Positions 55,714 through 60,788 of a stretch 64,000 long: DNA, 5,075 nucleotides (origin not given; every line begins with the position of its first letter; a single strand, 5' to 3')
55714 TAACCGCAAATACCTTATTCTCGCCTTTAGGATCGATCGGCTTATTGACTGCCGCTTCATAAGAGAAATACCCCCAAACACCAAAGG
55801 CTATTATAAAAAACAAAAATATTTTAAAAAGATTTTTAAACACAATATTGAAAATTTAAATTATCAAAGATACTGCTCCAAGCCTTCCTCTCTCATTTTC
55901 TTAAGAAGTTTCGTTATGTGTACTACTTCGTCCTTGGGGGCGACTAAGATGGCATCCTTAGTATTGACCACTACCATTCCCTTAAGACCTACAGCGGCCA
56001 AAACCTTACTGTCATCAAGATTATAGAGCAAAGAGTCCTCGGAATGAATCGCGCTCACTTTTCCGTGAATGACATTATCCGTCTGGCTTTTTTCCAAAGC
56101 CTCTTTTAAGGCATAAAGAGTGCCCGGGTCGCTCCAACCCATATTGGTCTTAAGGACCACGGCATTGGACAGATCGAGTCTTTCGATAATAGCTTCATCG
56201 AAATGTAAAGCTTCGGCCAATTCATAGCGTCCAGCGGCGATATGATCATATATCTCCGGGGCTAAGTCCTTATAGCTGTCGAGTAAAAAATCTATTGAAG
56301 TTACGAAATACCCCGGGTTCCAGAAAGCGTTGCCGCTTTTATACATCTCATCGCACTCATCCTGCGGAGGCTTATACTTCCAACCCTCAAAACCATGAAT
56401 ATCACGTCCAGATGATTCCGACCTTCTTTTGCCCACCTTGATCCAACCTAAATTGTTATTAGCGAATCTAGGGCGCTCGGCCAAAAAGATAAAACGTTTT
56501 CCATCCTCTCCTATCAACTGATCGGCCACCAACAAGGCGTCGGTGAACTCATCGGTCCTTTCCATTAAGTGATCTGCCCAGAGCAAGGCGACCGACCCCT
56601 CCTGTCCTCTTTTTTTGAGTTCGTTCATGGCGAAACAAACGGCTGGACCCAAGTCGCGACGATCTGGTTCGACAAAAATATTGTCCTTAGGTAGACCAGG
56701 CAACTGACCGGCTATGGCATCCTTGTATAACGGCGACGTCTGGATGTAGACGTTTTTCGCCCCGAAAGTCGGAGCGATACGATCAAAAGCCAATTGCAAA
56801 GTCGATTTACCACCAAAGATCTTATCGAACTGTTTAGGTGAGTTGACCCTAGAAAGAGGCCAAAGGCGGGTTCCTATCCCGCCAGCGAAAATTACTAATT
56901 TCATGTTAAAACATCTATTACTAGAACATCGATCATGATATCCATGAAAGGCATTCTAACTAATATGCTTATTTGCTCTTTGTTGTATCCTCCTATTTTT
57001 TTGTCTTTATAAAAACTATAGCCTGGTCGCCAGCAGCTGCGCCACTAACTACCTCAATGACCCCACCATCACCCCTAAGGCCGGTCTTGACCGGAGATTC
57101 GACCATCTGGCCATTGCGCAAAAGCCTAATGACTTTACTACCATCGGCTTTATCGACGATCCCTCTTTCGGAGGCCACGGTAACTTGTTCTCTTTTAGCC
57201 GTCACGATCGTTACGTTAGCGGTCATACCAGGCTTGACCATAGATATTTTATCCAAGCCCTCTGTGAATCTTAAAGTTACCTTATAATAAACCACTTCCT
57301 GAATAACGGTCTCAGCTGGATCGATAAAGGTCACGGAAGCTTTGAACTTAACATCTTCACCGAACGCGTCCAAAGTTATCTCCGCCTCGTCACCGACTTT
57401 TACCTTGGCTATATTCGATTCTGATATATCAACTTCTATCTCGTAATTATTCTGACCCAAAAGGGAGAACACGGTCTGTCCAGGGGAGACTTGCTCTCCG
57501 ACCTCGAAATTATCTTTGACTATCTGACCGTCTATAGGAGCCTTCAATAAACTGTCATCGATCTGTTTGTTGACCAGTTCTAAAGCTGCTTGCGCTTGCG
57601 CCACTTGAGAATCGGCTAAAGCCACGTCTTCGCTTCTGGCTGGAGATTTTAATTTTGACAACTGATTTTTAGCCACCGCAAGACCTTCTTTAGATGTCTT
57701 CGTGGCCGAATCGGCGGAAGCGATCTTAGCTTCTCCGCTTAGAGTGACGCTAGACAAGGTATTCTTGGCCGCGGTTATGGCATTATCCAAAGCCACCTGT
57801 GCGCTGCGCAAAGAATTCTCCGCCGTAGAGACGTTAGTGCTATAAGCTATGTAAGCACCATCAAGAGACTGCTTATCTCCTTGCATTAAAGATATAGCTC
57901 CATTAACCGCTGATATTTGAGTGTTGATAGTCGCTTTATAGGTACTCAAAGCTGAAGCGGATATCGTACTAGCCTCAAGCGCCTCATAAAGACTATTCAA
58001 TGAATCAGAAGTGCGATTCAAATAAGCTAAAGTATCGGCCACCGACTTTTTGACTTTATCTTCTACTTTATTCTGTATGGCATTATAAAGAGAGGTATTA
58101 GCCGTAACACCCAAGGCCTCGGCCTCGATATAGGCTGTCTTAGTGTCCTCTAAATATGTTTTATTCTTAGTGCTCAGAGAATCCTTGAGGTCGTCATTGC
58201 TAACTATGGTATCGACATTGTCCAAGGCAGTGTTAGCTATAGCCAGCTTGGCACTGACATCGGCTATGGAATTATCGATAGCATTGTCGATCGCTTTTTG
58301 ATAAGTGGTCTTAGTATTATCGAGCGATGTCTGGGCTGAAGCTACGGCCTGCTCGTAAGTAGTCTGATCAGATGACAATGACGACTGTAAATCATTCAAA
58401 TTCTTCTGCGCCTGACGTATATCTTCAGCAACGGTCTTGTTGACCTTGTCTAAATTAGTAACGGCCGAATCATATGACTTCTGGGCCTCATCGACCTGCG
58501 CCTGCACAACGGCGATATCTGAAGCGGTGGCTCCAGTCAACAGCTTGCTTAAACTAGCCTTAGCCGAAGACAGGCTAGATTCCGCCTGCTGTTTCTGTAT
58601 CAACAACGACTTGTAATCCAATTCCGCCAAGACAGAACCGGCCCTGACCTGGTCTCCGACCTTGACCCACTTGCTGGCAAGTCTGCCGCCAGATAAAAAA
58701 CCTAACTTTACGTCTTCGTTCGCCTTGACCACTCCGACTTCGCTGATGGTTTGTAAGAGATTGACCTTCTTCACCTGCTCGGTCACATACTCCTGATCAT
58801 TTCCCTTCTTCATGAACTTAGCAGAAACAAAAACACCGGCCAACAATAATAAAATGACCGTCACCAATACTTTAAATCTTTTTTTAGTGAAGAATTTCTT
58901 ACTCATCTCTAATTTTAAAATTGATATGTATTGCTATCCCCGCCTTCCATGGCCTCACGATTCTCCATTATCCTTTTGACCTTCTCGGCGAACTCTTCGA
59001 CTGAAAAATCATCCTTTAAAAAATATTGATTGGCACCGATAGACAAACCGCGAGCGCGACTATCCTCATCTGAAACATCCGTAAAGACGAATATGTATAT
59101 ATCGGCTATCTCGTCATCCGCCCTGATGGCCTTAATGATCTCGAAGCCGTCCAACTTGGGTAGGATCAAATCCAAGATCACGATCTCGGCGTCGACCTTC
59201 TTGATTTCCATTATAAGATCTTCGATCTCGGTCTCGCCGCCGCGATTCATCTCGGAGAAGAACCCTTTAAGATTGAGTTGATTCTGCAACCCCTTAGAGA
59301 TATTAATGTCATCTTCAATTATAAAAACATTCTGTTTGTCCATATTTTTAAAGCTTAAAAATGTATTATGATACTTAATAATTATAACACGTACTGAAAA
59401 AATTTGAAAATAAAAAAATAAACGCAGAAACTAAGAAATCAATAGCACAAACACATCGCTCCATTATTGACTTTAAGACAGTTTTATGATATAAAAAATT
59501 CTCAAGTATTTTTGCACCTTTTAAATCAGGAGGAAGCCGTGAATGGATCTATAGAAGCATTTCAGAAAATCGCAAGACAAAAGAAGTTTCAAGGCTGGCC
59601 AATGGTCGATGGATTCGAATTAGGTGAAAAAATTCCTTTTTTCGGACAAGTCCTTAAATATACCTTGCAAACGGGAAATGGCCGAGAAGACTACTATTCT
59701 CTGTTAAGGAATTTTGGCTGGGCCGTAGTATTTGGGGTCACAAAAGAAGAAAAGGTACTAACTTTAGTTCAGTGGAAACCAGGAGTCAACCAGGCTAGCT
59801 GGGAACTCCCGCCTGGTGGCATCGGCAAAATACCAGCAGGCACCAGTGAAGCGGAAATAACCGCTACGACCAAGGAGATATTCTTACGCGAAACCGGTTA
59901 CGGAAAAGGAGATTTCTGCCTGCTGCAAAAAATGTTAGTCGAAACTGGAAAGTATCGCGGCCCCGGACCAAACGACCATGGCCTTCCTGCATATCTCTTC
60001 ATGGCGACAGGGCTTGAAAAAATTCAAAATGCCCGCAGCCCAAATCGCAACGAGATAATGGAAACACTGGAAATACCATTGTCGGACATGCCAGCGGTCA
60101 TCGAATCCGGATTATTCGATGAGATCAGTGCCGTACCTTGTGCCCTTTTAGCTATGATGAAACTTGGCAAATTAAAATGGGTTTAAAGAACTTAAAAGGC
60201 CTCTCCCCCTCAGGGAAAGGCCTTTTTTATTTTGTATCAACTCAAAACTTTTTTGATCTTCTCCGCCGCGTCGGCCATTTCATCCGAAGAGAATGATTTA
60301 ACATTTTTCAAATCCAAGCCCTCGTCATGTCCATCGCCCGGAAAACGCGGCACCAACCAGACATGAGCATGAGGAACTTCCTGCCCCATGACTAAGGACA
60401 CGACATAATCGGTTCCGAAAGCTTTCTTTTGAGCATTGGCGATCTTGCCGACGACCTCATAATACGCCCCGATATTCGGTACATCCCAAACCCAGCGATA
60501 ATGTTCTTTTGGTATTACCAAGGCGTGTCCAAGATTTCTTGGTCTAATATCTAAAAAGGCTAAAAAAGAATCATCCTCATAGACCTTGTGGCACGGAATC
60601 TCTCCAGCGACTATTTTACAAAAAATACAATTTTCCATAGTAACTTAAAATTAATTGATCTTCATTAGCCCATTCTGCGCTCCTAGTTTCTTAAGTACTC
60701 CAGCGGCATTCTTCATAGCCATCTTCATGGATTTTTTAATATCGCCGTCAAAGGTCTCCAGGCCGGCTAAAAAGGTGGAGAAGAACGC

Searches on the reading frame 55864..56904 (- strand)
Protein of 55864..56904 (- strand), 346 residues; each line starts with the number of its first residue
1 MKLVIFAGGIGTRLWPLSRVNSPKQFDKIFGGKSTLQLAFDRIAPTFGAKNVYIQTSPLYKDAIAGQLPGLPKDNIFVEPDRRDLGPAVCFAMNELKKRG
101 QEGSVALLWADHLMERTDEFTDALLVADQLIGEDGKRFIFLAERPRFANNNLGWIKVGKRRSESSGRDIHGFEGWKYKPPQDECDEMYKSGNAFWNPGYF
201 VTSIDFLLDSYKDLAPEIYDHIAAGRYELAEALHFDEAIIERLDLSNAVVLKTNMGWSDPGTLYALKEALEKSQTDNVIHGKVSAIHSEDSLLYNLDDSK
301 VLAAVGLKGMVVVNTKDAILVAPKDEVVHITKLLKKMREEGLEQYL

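Call 6: search_protein_families(library=pfam, proteins=[window:55864-56904:-], max_evalue=0.001)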
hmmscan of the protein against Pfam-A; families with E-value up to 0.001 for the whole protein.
window:55864-56904:- (346 aa): 2 families
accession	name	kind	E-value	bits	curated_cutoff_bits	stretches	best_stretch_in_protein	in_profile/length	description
PF00483.29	NTP_transferase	-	6.5e-19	68.9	21.2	1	4-273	3-242/245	Nucleotidyl transferase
PF22640.1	ManC_GMP_beta-helix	-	2.6e-09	37.3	27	1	285-336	5-54/55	MannoseP isomerase/GMP-like beta-helix domain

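Call 56: search_protein_families(library=ncbifam, proteins=[window:55864-56904:-], max_evalue=0.00001)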
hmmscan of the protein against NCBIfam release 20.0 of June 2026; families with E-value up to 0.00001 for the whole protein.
window:55864-56904:- (346 aa): 2 families
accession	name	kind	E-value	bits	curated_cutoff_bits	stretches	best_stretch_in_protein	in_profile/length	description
TIGR01479.1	GMP_PMI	equivalog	3.1e-52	177.9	372.95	1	3-341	3-349/467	mannose-1-phosphate guanylyltransferase/mannose-6-phosphate isomerase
NF012004.0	PRK15460.1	equivalog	8.1e-38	130.3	859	1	4-342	9-360/478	mannose-1-phosphate guanyltransferase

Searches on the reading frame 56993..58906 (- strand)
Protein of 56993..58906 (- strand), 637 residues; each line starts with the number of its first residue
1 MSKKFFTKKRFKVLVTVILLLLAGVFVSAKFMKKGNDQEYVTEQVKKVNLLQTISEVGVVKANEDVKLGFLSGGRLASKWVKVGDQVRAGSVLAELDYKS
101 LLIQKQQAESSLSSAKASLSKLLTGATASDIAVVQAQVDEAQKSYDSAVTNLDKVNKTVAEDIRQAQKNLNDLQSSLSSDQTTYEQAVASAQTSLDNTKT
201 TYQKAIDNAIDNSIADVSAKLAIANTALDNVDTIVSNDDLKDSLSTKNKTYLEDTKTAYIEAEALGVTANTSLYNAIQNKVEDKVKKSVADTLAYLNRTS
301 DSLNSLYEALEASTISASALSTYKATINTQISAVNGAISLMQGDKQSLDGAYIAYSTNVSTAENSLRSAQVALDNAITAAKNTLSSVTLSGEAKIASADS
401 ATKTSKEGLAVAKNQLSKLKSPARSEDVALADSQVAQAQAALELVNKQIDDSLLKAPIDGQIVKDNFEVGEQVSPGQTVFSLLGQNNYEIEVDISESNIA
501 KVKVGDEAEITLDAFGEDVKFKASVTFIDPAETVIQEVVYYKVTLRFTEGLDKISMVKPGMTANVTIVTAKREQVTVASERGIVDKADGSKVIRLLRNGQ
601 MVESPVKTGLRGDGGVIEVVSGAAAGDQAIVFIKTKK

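Call 6: search_protein_families(library=pfam, proteins=[window:56993-58906:-], max_evalue=0.001)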
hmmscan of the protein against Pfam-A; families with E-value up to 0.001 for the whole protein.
window:56993-58906:- (637 aa): 2 families
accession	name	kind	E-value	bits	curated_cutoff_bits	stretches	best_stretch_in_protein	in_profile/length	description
PF13437.12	HlyD_3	-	7.6e-16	59.2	22.2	1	454-549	2-95/106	HlyD family secretion protein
PF16576.10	HlyD_D23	-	1.3e-11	44.6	30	1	412-530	66-186/214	Barrel-sandwich domain of CusB or HlyD membrane-fusion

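Call 56: search_protein_families(library=ncbifam, proteins=[window:56993-58906:-], max_evalue=0.00001)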
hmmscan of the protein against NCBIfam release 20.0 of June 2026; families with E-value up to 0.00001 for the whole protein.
window:56993-58906:- (637 aa): 12 families
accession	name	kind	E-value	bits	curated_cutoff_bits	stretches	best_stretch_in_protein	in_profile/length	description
TIGR01730.1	RND_mfp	subfamily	1.9e-33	115.8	94.9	2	411-631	94-307/322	efflux RND transporter periplasmic adaptor subunit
NF002939.0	PRK03598.1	equivalog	3e-33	115.4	393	2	357-531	108-283/332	secretion protein HlyD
TIGR00998.1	8a0101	subfamily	2.4e-22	79.4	390.8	1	252-532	30-285/334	EmrA/EmrK family multidrug efflux transporter periplasmic adaptor subunit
TIGR01843.1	type_I_hlyD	subfamily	5.6e-21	75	208.65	1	319-572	140-401/422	HlyD family type I secretion periplasmic adaptor subunit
TIGR00999.1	8a0102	subfamily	7.1e-20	71.2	319.3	1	431-631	70-264/271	CzcB/NccB family metal efflux transporter periplasmic adaptor subunit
TIGR02971.1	heterocyst_DevB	subfamily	3e-19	69.6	129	2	290-518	41-270/327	ABC exporter membrane fusion protein, DevB family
NF008606.0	PRK11578.1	equivalog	8.6e-17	61.3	342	1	362-631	97-362/371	macrolide transporter subunit MacA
NF007785.0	PRK10476.1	equivalog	3.4e-15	55.7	376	1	356-512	113-269/347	multidrug transporter subunit MdtN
NF011715.0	PRK15136.1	equivalog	7.1e-11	41.3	563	1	373-529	136-293/390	multidrug efflux MFS transporter periplasmic adaptor subunit EmrA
NF038010.1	ABC_adapt_DarC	equivalog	4.6e-10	38.8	450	1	430-635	209-406/417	darobactin export ABC transporter periplasmic adaptor subunit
NF007850.1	PRK10559.1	equivalog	1.4e-08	34.2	400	1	424-512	120-208/303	p-hydroxybenzoic acid efflux pump subunit AaeA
NF045680.1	DiMtlExpIhpB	equivalog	2.1e-07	30.3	450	1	453-628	139-305/326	divalent metal ion exporter adaptor subunit IhpB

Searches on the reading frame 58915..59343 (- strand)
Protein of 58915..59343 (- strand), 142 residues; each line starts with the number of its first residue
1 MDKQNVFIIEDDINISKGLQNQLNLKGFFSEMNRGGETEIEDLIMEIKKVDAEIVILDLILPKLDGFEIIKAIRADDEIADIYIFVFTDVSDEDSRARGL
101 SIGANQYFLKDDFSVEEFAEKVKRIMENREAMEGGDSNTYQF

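Call 6: search_protein_families(library=pfam, proteins=[window:58915-59343:-], max_evalue=0.001)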
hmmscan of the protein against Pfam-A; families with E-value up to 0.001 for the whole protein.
window:58915-59343:- (142 aa): 2 families
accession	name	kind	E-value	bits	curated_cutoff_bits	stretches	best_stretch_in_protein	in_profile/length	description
PF00072.30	Response_reg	-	1.9e-14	54.2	30.2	1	6-121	1-109/111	Response regulator receiver domain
PF06265.16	YutD-like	-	0.00089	19.7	25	0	20-38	42-60/85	Putative antitoxin YutD-like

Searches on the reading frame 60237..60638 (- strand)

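Call 6: search_protein_families(library=pfam, proteins=[window:60237-60638:-], max_evalue=0.001)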
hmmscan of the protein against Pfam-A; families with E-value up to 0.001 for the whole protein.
window:60237-60638:- (133 aa): 2 families
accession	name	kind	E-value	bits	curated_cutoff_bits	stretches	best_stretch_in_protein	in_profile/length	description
PF01230.28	HIT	-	1.1e-16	61.7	21.5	1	12-100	2-97/98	HIT domain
PF11969.13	DcpS_C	-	1.7e-11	45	24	1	3-72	1-75/114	Scavenger mRNA decapping enzyme C-term binding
